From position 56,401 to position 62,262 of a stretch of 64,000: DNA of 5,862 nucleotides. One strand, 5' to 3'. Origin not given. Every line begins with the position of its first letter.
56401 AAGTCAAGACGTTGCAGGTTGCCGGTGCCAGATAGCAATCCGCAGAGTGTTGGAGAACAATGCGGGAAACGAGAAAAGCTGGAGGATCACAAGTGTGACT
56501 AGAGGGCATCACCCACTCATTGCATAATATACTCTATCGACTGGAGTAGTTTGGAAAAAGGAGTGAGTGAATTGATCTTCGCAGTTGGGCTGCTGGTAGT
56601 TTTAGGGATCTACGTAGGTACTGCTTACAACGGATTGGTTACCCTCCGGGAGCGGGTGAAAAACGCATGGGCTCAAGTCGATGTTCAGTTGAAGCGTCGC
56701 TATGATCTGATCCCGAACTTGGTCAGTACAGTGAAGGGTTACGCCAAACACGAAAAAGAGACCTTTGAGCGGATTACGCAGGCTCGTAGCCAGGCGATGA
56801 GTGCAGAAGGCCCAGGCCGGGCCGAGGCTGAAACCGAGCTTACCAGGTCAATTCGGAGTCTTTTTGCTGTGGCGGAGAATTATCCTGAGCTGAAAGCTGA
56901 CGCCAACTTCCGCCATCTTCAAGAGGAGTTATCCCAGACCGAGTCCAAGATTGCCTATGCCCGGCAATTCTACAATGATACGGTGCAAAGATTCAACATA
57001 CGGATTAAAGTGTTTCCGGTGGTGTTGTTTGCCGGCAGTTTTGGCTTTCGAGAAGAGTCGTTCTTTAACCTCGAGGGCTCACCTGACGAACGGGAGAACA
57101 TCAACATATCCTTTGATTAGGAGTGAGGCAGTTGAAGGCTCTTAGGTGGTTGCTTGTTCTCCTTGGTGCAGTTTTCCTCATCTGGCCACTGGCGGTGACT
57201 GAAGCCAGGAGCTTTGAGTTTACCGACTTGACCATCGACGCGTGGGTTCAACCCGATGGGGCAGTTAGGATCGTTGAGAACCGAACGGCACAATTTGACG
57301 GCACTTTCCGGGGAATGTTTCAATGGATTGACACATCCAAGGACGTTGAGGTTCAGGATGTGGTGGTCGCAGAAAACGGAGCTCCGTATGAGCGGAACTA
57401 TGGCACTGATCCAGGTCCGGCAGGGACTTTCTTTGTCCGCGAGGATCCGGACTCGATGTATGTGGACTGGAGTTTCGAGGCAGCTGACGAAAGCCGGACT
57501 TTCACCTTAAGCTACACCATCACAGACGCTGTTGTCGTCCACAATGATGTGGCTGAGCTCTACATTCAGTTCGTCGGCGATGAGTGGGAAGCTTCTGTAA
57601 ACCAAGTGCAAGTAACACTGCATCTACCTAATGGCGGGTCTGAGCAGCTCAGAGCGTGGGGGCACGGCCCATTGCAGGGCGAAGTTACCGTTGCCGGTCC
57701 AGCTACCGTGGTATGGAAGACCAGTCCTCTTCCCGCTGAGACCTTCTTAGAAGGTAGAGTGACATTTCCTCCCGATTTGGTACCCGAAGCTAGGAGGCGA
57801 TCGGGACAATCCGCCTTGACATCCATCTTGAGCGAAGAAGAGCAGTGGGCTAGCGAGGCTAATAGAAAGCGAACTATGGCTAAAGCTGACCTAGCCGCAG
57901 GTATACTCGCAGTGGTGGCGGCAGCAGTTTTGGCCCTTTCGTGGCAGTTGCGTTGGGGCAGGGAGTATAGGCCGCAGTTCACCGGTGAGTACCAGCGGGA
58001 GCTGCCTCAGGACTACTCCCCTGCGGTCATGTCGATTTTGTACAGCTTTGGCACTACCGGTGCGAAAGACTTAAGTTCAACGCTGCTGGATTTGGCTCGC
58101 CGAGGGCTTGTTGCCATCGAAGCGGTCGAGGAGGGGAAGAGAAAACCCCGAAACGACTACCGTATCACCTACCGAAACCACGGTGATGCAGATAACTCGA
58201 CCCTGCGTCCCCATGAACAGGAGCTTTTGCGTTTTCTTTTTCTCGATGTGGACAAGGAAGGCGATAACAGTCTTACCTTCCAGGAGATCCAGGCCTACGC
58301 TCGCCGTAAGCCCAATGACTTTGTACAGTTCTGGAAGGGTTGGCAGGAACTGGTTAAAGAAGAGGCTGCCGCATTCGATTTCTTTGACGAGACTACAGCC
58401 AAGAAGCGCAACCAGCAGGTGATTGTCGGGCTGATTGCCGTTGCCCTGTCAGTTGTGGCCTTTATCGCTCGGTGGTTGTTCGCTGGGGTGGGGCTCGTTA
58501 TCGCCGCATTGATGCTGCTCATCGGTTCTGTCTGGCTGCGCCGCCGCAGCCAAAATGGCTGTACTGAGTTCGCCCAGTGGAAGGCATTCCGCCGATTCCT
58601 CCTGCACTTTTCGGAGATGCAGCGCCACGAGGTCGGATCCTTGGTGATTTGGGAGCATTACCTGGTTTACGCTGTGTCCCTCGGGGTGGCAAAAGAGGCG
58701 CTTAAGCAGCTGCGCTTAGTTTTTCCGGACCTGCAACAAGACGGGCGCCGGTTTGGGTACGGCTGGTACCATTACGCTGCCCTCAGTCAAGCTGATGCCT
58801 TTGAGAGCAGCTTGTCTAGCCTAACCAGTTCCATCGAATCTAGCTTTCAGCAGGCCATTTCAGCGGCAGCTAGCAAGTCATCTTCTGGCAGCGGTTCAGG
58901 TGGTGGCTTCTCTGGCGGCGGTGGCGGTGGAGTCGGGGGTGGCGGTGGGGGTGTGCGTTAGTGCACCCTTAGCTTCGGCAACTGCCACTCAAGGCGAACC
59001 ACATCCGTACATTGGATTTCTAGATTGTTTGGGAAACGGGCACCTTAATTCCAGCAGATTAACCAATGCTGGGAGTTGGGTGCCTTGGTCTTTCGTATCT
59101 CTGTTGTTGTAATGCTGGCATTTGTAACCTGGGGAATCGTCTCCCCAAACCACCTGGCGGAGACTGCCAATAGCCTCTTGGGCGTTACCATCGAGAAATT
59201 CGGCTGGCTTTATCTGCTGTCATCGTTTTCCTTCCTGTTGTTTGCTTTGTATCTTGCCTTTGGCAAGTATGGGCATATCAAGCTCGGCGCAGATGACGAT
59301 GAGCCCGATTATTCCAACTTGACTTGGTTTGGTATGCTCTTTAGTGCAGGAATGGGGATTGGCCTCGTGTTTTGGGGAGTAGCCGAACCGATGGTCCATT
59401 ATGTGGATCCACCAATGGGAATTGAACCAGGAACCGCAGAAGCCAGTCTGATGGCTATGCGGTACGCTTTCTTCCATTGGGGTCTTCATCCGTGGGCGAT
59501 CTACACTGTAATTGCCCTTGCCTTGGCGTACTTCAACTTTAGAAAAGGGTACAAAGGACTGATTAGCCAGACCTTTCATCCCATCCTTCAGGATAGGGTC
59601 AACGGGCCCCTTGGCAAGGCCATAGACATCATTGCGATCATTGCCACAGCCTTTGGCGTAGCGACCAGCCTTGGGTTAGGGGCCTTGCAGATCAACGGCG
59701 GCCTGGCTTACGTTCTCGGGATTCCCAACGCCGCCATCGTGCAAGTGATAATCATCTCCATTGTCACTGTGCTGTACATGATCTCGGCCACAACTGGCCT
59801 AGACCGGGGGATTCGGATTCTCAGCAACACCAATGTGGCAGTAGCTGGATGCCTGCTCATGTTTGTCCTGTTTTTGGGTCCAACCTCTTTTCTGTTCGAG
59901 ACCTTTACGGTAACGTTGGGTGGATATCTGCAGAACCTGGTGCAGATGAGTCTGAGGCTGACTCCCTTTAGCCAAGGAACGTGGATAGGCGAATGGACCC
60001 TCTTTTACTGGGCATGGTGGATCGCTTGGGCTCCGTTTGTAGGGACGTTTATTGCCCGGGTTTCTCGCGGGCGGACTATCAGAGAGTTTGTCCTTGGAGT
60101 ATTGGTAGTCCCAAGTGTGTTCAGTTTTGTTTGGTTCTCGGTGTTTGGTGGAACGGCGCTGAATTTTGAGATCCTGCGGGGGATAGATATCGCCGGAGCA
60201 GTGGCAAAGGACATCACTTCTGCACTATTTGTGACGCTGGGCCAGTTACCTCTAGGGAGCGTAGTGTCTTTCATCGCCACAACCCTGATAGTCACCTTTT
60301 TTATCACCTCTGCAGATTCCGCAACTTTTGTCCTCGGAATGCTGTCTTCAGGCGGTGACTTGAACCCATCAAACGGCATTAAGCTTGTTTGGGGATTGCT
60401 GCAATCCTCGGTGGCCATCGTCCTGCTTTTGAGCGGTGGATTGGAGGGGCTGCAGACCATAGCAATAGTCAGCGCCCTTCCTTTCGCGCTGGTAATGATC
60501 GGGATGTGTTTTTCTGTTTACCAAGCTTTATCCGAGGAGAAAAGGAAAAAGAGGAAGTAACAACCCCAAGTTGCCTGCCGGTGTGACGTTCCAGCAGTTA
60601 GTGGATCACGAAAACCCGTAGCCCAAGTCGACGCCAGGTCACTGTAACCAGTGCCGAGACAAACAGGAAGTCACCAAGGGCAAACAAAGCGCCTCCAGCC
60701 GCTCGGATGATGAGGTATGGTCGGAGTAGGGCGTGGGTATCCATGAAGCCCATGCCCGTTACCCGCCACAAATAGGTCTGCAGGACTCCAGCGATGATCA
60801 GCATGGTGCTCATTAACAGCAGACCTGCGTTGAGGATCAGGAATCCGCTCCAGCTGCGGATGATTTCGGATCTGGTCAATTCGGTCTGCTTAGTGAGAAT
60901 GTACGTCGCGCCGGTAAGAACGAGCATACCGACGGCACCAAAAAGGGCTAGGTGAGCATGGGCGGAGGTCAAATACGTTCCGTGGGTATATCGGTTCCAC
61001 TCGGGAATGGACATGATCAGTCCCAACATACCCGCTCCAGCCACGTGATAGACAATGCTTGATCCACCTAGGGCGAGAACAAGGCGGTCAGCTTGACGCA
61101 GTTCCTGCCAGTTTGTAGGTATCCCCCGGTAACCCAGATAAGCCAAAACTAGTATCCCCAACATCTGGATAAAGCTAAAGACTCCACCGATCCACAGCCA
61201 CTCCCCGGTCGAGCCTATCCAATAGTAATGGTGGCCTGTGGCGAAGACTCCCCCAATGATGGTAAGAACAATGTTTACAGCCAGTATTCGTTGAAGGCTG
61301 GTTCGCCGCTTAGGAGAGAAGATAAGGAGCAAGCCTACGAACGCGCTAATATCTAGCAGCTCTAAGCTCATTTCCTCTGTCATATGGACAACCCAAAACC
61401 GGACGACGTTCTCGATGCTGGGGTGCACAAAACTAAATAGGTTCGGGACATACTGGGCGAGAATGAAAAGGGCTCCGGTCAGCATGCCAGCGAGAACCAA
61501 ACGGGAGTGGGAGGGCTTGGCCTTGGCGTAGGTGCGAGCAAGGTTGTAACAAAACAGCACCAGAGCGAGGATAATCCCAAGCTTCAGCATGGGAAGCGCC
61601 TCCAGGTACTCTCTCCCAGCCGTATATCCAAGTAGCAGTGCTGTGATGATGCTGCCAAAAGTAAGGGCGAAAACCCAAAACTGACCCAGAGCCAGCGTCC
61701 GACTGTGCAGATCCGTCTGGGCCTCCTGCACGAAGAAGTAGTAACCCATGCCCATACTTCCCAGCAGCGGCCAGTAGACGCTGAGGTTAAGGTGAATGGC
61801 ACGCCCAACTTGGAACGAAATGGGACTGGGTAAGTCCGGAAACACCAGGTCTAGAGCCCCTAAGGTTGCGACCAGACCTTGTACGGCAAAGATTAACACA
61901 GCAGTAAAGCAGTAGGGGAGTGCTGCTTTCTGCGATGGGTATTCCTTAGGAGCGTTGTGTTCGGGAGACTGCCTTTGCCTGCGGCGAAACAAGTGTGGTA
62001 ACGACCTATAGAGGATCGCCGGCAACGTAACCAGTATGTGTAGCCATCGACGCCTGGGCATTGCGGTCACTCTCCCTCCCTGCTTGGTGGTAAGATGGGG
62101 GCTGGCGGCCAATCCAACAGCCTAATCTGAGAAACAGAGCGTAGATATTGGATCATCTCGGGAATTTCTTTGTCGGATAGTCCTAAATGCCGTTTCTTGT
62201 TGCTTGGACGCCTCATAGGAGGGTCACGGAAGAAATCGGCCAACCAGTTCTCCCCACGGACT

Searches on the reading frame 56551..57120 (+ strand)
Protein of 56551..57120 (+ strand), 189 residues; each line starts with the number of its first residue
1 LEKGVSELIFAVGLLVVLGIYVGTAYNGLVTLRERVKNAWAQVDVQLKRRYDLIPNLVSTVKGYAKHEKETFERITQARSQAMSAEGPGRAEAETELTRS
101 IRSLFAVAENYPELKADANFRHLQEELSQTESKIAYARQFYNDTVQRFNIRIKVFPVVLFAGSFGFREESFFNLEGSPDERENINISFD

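Call 29: search_protein_families(library=pfam, max_evalue=0.00001, proteins=[window:56551-57120:+])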
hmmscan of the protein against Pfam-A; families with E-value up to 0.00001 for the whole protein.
window:56551-57120:+ (189 aa): 1 family
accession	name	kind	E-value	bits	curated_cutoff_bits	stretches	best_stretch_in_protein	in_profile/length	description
PF04011.17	LemA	-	7e-58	195.1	26.2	1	39-188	1-149/149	LemA family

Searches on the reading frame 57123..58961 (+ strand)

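Call 29: search_protein_families(library=pfam, max_evalue=0.00001, proteins=[window:57123-58961:+])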
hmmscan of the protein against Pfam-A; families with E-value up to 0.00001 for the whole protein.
window:57123-58961:+ (612 aa): 2 families
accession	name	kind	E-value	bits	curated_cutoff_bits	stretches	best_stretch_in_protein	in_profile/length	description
PF20990.2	DUF2207_C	-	2e-51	175.5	33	1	288-530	2-247/247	Predicted membrane protein (DUF2207) C-terminal domain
PF09972.14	DUF2207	-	3e-33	115.9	24.4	1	34-215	3-172/172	Predicted membrane protein (DUF2207) N-terminal domain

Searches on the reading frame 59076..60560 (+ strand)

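Call 29: search_protein_families(library=pfam, max_evalue=0.00001, proteins=[window:59076-60560:+])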
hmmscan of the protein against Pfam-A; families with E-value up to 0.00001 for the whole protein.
window:59076-60560:+ (494 aa): 1 family
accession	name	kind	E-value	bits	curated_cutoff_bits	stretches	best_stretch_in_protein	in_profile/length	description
PF02028.23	BCCT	-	9.7e-203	674.4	27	1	5-488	1-485/485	BCCT, betaine/carnitine/choline family transporter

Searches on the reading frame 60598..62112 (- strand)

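Call 29: search_protein_families(library=pfam, max_evalue=0.00001, proteins=[window:60598-62112:-])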
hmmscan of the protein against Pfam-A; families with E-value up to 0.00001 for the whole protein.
window:60598-62112:- (504 aa): 1 family
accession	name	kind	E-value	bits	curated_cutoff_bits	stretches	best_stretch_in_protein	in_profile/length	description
PF00115.25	COX1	-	8.5e-51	173.6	34.8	1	63-475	2-435/436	Cytochrome C and Quinol oxidase polypeptide I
